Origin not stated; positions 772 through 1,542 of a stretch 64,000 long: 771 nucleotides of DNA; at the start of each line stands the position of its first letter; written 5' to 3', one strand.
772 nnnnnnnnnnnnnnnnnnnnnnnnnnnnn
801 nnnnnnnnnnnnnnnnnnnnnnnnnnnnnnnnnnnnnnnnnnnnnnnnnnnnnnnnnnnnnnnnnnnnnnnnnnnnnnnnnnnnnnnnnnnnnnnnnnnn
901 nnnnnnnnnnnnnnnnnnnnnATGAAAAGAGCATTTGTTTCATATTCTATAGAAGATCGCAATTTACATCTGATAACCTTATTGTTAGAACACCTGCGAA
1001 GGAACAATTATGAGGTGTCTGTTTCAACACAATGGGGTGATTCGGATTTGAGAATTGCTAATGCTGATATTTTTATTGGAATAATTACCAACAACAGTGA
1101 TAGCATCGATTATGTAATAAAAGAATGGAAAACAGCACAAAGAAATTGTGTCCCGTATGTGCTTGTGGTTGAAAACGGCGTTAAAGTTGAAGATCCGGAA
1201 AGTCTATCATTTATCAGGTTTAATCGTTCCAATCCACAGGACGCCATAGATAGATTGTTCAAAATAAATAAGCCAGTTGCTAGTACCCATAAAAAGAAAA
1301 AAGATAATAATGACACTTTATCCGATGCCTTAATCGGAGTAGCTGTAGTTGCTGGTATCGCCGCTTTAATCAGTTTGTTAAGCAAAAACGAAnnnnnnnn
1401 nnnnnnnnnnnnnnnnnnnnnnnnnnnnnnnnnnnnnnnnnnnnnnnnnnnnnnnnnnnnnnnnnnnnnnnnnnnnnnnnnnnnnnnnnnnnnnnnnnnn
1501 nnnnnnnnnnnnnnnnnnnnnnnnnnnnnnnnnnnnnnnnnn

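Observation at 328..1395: Low-GC two-gene cassette of a Mrr-like PD-(D/E)xK nuclease coupled to a tail-anchored mini-TIR protein; candidate defence module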

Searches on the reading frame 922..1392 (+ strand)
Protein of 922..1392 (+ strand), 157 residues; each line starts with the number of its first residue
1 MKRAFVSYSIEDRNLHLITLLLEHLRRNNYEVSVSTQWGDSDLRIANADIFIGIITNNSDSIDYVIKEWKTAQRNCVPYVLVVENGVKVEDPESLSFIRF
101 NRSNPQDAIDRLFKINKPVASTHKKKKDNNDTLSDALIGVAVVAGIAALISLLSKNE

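Call 4: search_protein_families(library=pfam, proteins=[window:922-1392:+], max_evalue=1)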
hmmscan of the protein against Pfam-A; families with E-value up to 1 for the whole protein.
window:922-1392:+ (157 aa): 2 families
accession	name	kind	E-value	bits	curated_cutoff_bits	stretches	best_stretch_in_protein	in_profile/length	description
PF13676.11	TIR_2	-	3.5e-06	27.9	28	1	5-112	2-121/122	TIR domain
PF04541.19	Herpes_U34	-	0.069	12.9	26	1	47-89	39-83/175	Herpesvirus virion protein U34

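Call 5: search_protein_families(library=padloc, proteins=[window:922-1392:+], max_evalue=1)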
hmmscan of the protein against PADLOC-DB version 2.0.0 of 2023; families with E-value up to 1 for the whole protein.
window:922-1392:+ (157 aa): 0 families

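Call 6: search_protein_families(library=ncbifam, proteins=[window:922-1392:+], max_evalue=1)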
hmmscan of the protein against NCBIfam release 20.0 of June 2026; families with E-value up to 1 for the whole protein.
window:922-1392:+ (157 aa): 1 family
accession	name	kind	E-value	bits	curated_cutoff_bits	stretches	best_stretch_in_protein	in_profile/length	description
NF038009.1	TatB_1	subfamily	0.17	12.2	100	1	123-155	10-42/70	twin-arginine translocation system-associated protein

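Call 7: find_homologous_proteins(query=window:922-1392:+)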
Query window:922-1392:+ (157 aa): 97 proteins with E <= 0.001 among 254 candidates.
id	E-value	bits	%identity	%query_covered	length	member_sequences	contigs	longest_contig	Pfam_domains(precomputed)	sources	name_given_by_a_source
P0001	1.8e-89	315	93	100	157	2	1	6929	PF13676.12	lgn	-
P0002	5.0e-89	313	93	100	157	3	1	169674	PF13676.12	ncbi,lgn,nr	ncbi:MAG: toll/interleukin-1 receptor domain-containing protein [Bacteroidales bacterium]|nr:toll/in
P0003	2.0e-84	299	89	100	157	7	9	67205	-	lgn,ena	-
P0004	2.6e-84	298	89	100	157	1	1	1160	-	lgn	-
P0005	9.8e-84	296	88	100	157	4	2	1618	PF13676.12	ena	-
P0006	5.7e-83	294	89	100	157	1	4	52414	PF13676.12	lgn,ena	-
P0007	1.9e-82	292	88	100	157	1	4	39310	PF13676.12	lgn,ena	-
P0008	2.3e-81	289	86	100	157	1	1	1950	PF13676.12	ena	-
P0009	3.0e-80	285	85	100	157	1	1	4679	-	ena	-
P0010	1.3e-79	283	84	100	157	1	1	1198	-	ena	-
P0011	3.1e-79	282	85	100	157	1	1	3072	PF13676.12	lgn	-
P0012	8.9e-79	280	83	100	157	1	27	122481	PF13676.12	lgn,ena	-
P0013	7.1e-78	277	82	100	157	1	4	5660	PF13676.12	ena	-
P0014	4.2e-76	272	82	100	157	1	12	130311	PF13676.12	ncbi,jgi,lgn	jgi:hypothetical protein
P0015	2.7e-74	266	80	100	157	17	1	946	-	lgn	-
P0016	3.0e-74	266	100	80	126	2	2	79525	-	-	-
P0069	7.8e-54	199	61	100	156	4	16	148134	PF13676.12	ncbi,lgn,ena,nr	ncbi:MAG: toll/interleukin-1 receptor domain-containing protein [Clostridia bacterium]|nr:toll/inter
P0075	1.9e-51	192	59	99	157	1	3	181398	PF13676.12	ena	-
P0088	1.0e-32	131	49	97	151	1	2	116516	-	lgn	-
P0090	1.2e-28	118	48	98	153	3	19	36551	-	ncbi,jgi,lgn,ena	jgi:hypothetical protein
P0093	1.2e-26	111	46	97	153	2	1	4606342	-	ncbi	-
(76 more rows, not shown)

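Call 10: find_encoding_contigs(protein=P0093, flank=8000, max_places=3)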
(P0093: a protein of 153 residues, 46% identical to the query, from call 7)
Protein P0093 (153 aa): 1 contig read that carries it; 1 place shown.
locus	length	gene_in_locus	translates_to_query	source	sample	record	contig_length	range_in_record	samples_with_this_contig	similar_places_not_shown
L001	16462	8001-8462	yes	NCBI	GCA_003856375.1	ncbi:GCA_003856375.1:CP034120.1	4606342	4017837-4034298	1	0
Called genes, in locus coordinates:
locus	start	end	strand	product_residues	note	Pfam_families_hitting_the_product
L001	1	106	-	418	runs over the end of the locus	PF12704:MacB_PCD, PF02687:FtsX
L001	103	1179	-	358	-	PF00364:Biotin_lipoyl (faint), PF25917:BSH_RND, PF25973:BSH_CzcB (faint), PF25984:BSH_YknX (weak), PF25954:Beta-barrel_RND_2 (weak), PF25990:Beta-barrel_YknX (weak)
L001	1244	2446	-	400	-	PF18174:HU-CCDC81_bac_1, PF18175:HU-CCDC81_bac_2, PF05036:SPOR (faint)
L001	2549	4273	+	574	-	PF08940:DUF1918 (faint), PF13573:SprB (faint), PF18962:Por_Secre_tail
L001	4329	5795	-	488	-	PF01943:Polysacc_synt, PF13440:Polysacc_synt_3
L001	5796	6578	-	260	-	PF00378:ECH_1, PF16113:ECH_2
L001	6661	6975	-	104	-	PF12840:HTH_20 (faint), PF01022:HTH_5 (weak)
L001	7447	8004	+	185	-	PF04471:Mrr_cat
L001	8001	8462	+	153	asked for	-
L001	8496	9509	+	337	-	-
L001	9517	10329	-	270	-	PF12686:DUF3800 (weak)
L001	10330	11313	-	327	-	PF00753:Lactamase_B (faint)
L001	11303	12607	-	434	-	PF01734:Patatin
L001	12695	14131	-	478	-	-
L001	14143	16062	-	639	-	-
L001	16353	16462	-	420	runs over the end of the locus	PF13181:TPR_8 (faint), PF07719:TPR_2 (faint), PF13424:TPR_12 (faint), PF00515:TPR_1 (faint), PF13374:TPR_10 (faint), PF21033:RMD1-3 (faint)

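Call 11: find_encoding_contigs(protein=P0069, flank=8000, max_places=4)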
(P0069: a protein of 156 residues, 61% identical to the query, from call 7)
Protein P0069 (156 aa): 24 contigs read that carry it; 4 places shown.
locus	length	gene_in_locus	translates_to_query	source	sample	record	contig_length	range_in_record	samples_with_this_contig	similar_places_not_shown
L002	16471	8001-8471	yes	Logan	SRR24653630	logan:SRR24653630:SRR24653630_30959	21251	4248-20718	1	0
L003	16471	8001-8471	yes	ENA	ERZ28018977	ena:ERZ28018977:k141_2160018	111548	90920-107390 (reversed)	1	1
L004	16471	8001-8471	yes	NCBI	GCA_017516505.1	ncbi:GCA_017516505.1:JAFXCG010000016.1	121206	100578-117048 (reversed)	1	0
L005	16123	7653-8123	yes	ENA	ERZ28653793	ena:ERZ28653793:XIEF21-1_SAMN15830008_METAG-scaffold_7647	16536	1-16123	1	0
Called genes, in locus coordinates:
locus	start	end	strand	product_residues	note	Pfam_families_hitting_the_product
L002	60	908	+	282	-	PF02498:Bro-N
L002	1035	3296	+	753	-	PF13588:HSDR_N_2, PF02384:N6_Mtase, PF01170:UPF0020, PF07669:Eco57I (weak), PF02384:N6_Mtase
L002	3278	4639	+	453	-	PF01420:Methylase_S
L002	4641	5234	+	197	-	-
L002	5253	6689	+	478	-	PF00005:ABC_tran (faint), PF02463:SMC_N, PF13175:AAA_15, PF13476:AAA_23 (weak), PF13304:AAA_21 (weak)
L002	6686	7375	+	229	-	-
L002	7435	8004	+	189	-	PF04471:Mrr_cat (weak)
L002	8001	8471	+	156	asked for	PF13676:TIR_2 (weak)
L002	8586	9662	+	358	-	PF17761:DUF1016_N, PF06250:YhcG_C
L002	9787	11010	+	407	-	PF14253:AbiH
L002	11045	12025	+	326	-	PF13310:Virulence_RhuM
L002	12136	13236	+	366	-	PF00515:TPR_1 (weak), PF07719:TPR_2 (weak), PF13181:TPR_8 (faint)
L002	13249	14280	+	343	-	-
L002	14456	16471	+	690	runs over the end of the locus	PF13380:CoA_binding_2, PF13607:Succ_CoA_lig, PF13549:ATP-grasp_5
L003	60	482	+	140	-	PF02498:Bro-N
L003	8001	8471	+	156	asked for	PF13676:TIR_2 (weak)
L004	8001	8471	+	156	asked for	PF13676:TIR_2 (weak)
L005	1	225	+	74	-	?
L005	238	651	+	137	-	-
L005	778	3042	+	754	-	-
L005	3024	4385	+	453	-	PF01420:Methylase_S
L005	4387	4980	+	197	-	-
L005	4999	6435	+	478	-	PF00005:ABC_tran (faint), PF02463:SMC_N, PF13175:AAA_15, PF13476:AAA_23 (weak), PF13304:AAA_21 (weak)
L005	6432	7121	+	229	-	-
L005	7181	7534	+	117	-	PF04471:Mrr_cat (weak)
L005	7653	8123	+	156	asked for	PF13676:TIR_2 (weak)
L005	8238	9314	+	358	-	PF17761:DUF1016_N, PF06250:YhcG_C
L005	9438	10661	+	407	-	PF14253:AbiH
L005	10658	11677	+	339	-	PF13310:Virulence_RhuM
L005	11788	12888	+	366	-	PF00515:TPR_1 (faint), PF07719:TPR_2 (faint), PF13181:TPR_8 (faint)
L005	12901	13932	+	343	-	-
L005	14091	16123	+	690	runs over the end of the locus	PF13380:CoA_binding_2, PF13607:Succ_CoA_lig, PF13549:ATP-grasp_5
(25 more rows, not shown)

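Call 15: find_related_loci(query=A1, collection=genome_contigs, flank=10000)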
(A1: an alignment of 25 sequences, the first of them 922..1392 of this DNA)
Query A1 (157 aa) in genome_contigs; peptide patterns used: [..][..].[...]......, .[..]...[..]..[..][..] (x = any residue, [..] = any of these).
94 stretches matched a pattern; 13 encode a relative of the query (tblastn E <= 1e-3); 13 distinct loci.
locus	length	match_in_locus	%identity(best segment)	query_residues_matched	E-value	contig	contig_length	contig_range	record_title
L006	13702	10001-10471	82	1-157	7e-76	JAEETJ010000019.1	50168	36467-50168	MAG: Bacteroidales bacterium isolate Tb.RUG.402 NODE_1778_length_50168_cov_5.214344, whole genome shotgun sequence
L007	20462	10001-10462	66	1-157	3e-68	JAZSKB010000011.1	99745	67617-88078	MAG: Bacteroidales bacterium isolate T1900044563_TS20190029.MAGScoT_cleanbin_000002 SGB_374_k141_197893, whole genome sh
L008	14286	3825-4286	51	3-154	2e-45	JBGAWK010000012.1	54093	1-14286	MAG: Chitinophagales bacterium isolate MAG_MBR_AS.9 MBRAS-9_NODE_12_length_54093_cov_5.277733, whole genome shotgun sequ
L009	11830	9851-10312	49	3-154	2e-45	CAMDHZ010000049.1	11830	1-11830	MAG: Chitinophaga pinensis isolate MsE-30jul19-124 genome assembly, contig: MsE-30jul19-C8240, whole genome shotgun sequ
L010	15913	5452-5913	51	3-157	1e-40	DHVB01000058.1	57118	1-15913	MAG TPA_asm: Bacteroidales bacterium UBA5219 UBA5219_contig_224, whole genome shotgun sequence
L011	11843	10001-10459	45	4-154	3e-38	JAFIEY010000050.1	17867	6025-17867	MAG: Cryomorphaceae bacterium isolate coassembly_bin.80 k141_22817, whole genome shotgun sequence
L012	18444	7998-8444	48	3-156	2e-35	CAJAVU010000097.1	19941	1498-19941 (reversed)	MAG: uncultured Flavobacteriales bacterium isolate Loc090116-8m_bin-0057 genome assembly, contig: bin-0057:097/114, whol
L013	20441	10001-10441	46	3-154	9e-34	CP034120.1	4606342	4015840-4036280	Glaciecola amylolytica strain THG-3.7 chromosome, complete genome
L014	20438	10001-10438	43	1-154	5e-30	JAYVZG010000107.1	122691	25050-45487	MAG: Flavobacterium sp. isolate GL90_DN_metabat_18_sub GL90_DN_metabat_18_sub_106, whole genome shotgun sequence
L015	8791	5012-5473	45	1-157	1e-28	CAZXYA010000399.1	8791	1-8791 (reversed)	MAG TPA_asm: uncultured Saprospiraceae bacterium isolate SRP065251_co1_7 genome assembly, contig: NODE_6618_length_8791_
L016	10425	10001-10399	35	3-124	1e-17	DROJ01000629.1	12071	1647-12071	MAG TPA_asm: Bacteroidetes bacterium isolate HyVt-532 HyVt-532_k145_989697, whole genome shotgun sequence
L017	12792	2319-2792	33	1-154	5e-17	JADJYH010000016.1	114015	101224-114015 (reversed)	MAG: Saprospiraceae bacterium isolate Lyne_18-Q3-R50-59_BATAC.195 tig00017296-10-1142290, whole genome shotgun sequence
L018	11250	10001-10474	33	1-154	9e-17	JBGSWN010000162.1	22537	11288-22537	MAG: Saprospiraceae bacterium isolate JTS-AC482 k141_3352560, whole genome shotgun sequence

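Call 19: predict_structure(alignment_id=A1)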
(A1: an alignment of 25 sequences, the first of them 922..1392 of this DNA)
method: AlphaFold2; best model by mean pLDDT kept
length: 157 residues; sequences in the alignment: 25
mean_pLDDT: 72.2   pTM: 0.69
mean pLDDT of the five models: 72.2, 70.9, 70.6, 68.4, 68.2
residues with pLDDT >= 90: 58; 70-90: 46; 50-70: 11; < 50: 42
segments of 3 or more residues with pLDDT < 50: 116-157
pLDDT, mean of each block of 10 residues (from residue 1): 87 81 91 81 92 84 87 92 88 82 89 53 29 31 38 39
secondary structure, 60 per line:
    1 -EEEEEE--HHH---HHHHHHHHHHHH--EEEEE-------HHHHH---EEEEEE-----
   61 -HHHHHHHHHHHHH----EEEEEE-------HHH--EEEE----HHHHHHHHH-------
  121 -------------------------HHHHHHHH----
elements in order: E2-7 H16-27 E30-34 H42-46 E50-55 H62-74 E79-84 E97-100 H105-113 H146-153

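Call 22: search_protein_families(library=pfam, proteins=[L008:743-3253:+, L010:2353-4848:+, L014:4957-7791:+, L018:7758-9407:+, L009:2637-4313:+, L006:8742-9401:+, L006:6347-8044:+, L001:8496-9506:+], max_evalue=0.01)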
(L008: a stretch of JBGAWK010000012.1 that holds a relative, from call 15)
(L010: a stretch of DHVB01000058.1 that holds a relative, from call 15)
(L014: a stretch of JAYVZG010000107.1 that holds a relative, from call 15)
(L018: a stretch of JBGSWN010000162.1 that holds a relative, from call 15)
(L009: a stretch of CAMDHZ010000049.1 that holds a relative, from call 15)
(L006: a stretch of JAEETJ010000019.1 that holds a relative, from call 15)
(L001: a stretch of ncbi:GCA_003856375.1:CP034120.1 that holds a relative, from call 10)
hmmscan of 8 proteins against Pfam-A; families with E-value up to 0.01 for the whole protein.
L008:743-3253:+ (837 aa): 2 families
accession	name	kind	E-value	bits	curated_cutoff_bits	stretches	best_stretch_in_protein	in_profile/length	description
PF04851.21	ResIII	-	1.6e-17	64.4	22.5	1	4-271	5-163/164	Type III restriction enzyme, res subunit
PF00270.35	DEAD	-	9.7e-09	35.6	26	1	71-149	16-92/167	DEAD/DEAH box helicase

L010:2353-4848:+ (832 aa): 7 families
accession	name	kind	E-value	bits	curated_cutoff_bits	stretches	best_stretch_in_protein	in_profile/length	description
PF04851.21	ResIII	-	1.5e-34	119.7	22.5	1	166-348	3-164/164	Type III restriction enzyme, res subunit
PF08463.15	EcoEI_R_C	-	2.7e-24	86.5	24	1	670-827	1-163/163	EcoEI R protein C-terminal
PF18766.7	SWI2_SNF2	-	2.1e-17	63.9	26.7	1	171-380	2-189/221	SWI2/SNF2 ATPase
PF00270.35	DEAD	-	1.5e-10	41.5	26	1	176-348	5-162/167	DEAD/DEAH box helicase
PF00271.37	Helicase_C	-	1.2e-06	29.2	23.5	1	432-539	9-108/110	Helicase conserved C-terminal domain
PF04313.20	HSDR_N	-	1.8e-05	25.2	25.1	1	47-110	124-196/198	Type I restriction enzyme R protein N terminus (HSDR_N)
PF13588.12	HSDR_N_2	-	2.8e-05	24.6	25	1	38-113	29-103/110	Type I restriction enzyme R protein N terminus (HSDR_N)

L014:4957-7791:+ (945 aa): 6 families
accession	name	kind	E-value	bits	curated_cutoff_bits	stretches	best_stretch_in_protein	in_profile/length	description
PF04851.21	ResIII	-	2.8e-39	135.1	22.5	1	176-362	4-163/164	Type III restriction enzyme, res subunit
PF08463.15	EcoEI_R_C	-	4.2e-36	124.9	24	1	769-943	4-162/163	EcoEI R protein C-terminal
PF18766.7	SWI2_SNF2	-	1.1e-18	68.1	26.7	1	180-400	2-199/221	SWI2/SNF2 ATPase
PF00270.35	DEAD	-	4.5e-12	46.5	26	1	179-362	3-161/167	DEAD/DEAH box helicase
PF04313.20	HSDR_N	-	4.8e-07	30.3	25.1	1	66-137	126-197/198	Type I restriction enzyme R protein N terminus (HSDR_N)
PF00271.37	Helicase_C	-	6.6e-06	26.8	23.5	1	477-573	16-108/110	Helicase conserved C-terminal domain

L018:7758-9407:+ (550 aa): 4 families
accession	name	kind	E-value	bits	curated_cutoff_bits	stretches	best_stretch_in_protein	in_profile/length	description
PF01512.22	Complex1_51K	-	1.1e-42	145.9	31.2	1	181-351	1-148/150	Nuo51 FMN-binding domain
PF10589.14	NADH_4Fe-4S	-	4.5e-21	75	23.5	1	464-544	3-84/85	NADH-ubiquinone oxidoreductase-F iron-sulfur binding region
PF01257.25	2Fe-2S_thioredx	-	1.5e-09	38.3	24.8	1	19-119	16-126/145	Thioredoxin-like [2Fe-2S] ferredoxin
PF10531.15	SLBB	-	0.00026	21.2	27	1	383-409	9-35/55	SLBB domain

L009:2637-4313:+ (559 aa): 1 family
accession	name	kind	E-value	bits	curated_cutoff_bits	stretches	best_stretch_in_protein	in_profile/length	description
PF01555.25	N6_N4_Mtase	-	6.7e-36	124.7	26.7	1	63-407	1-218/221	DNA methylase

L006:8742-9401:+ (220 aa): 2 families
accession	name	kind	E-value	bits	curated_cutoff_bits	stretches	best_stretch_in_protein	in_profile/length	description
PF10544.15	T5orf172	-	2.2e-12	47.8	20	1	8-105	1-100/101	T5orf172 domain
PF13455.12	MUG113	-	1.7e-08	35.4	22.3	1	22-104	1-72/73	Meiotically up-regulated gene 113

L006:6347-8044:+ (566 aa): 7 families
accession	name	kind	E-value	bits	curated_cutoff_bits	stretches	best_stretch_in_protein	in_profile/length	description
PF13304.12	AAA_21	-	2.5e-17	64.3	27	2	271-337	232-301/304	AAA domain, putative AbiEii toxin, Type IV TA system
PF02463.25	SMC_N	-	1.3e-13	51.4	40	2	4-49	3-48/220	RecF/RecN/SMC N terminal domain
PF13175.12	AAA_15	-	1.2e-12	48.6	32.1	2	1-278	1-192/374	AAA ATPase domain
PF00005.33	ABC_tran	-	1.9e-07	32.2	25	0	27-48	13-34/137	ABC transporter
PF13514.12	AAA_27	-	0.00013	22.1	22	1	1-60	1-58/206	AAA domain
PF13555.12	AAA_29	-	0.00027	21.1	27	1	13-49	11-46/61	P-loop containing region of AAA domain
PF13476.12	AAA_23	-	0.00058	21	27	1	5-53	1-47/201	AAA domain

L001:8496-9506:+ (337 aa): 0 families

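Call 23: fold_search(model_id=the predicted structure, library=pdb)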
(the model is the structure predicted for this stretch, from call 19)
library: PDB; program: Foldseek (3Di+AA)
matches with E <= 10: 1710; with E <= 0.001: 19
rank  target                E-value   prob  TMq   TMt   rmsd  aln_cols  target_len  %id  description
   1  4fyh_B                1.6e-04  1.00  0.53  0.64   3.7       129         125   17  Crystal structure of rcl with phospho-triciribine (released 2013-01-02)
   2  6o0v_B                2.0e-04  1.00  0.52  0.60   5.3       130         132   18  Crystal structure of the TIR domain G601P mutant from human SARM1, crystal form 2 (released 2019-09-04)
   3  9i3q_A                2.9e-04  1.00  0.51  0.61   8.0       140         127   18  Crystal structure of DNPH1 bound by compound 2. (released 2025-11-12)
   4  4c6s                  3.1e-04  1.00  0.49  0.53   4.4       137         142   18  Crystal structure of the TIR domain from the Arabidopsis Thaliana disease resistance protein RRS1 (released 2014-05-28)
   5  7jih_A                3.1e-04  1.00  0.43  0.43   5.5       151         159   12  HRAS A59E GppNHp (released 2022-03-02)
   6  6e6c                  3.3e-04  1.00  0.43  0.42   5.2       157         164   14  HRAS G13D bound to GppNHp (H13GNP) (released 2019-07-31)
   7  4kxl_B                4.3e-04  1.00  0.50  0.60   4.4       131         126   18  Crystal structure of DNPH1 (RCL) with 6-CYCLOPENTYL-AMP (released 2014-02-05)
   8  8afd_B                4.3e-04  1.00  0.41  0.40   5.6       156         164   12  CRYSTAL STRUCTURE OF BIT-BLOCKED KRAS-G12V-S39C IN COMPLEX WITH COMPOUND 20a (released 2022-11-09)
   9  4ohr                  4.6e-04  1.00  0.55  0.54   3.6       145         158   16  Crystal structure of MilB from Streptomyces rimofaciens (released 2014-06-25)
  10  4c6t_C                5.9e-04  1.00  0.50  0.55   4.7       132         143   15  Crystal structure of the RPS4 and RRS1 TIR domain heterodimer (released 2014-05-28)
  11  7e90_B                6.8e-04  1.00  0.43  0.55   5.1       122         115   20  Crystal structure of the receiver domain (D51E) of the response regulator VbrR from Vibrio parahaemolyticus (released 2021-04-28)
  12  9rpo_A                7.2e-04  1.00  0.52  0.64   3.9       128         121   20  Crystal structure of DNPH1 bound by compound 3 (released 2025-12-24)
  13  8rps_C                7.2e-04  1.00  0.51  0.60   4.3       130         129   16  Crystal structure of human DNPH1 mutant- D80N bound to 5hmdUMP (released 2024-11-20)
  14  4ohb                  7.2e-04  1.00  0.50  0.49   6.0       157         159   16  Crystal structure of MilB E103A in complex with 5-hydroxymethylcytidine 5'-monophosphate (hmCMP) from Streptomyces rimof (released 2014-06-25)
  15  9i6e_A                7.7e-04  1.00  0.51  0.57   4.5       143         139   16  Crystal structure of DNPH1 bound by compound 5. (released 2025-11-12)
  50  8fz9_A                2.2e-03  1.00  0.45  0.51   5.7       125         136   15  Crystal Structure of Bacillus cereus TIR protein (released 2024-06-19)
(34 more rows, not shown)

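Call 29: search_solved_structures(query=A1, max_evalue=1, show_alignments=2)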
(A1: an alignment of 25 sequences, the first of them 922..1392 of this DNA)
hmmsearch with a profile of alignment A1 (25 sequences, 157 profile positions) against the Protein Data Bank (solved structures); distinct sequences matched with E-value up to 1: 2.
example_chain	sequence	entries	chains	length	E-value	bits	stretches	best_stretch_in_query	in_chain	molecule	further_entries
4mnu_A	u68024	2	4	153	0.0021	21.1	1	52-130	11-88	SlyA-like transcription regulator | MarR family transcriptional regulator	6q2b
7moq_T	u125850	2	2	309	0.13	15.3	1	85-126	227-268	Outer dynein arm docking complex protein oda protein | Calmodulin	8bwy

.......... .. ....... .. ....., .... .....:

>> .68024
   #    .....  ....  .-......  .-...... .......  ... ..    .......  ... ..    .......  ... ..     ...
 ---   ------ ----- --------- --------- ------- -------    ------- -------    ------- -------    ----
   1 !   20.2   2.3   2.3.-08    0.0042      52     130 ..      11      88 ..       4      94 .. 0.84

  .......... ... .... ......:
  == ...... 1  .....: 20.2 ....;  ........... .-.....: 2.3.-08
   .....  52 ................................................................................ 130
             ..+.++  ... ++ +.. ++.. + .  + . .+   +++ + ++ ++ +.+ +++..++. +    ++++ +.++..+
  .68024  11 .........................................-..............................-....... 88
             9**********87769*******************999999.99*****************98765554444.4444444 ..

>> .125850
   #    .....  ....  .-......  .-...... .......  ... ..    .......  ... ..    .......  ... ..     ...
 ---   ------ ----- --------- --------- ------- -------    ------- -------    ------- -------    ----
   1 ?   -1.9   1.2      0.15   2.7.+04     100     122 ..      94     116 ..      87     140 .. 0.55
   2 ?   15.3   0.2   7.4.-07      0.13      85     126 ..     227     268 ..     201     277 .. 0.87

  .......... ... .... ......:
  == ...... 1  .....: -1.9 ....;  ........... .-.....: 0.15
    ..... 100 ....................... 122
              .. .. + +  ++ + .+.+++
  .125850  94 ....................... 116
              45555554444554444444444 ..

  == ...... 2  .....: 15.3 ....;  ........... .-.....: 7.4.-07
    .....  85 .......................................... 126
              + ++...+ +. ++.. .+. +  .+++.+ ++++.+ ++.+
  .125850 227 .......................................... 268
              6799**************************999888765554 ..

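Call 34: find_related_loci(query=A1, collection=viral_contigs, flank=8000)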
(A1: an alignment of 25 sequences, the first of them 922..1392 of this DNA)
Query A1 (157 aa) in viral_contigs; peptide patterns used: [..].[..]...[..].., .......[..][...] (x = any residue, [..] = any of these).
74 stretches matched a pattern, but none encodes a relative of the query by tblastn (E <= 1e-3).
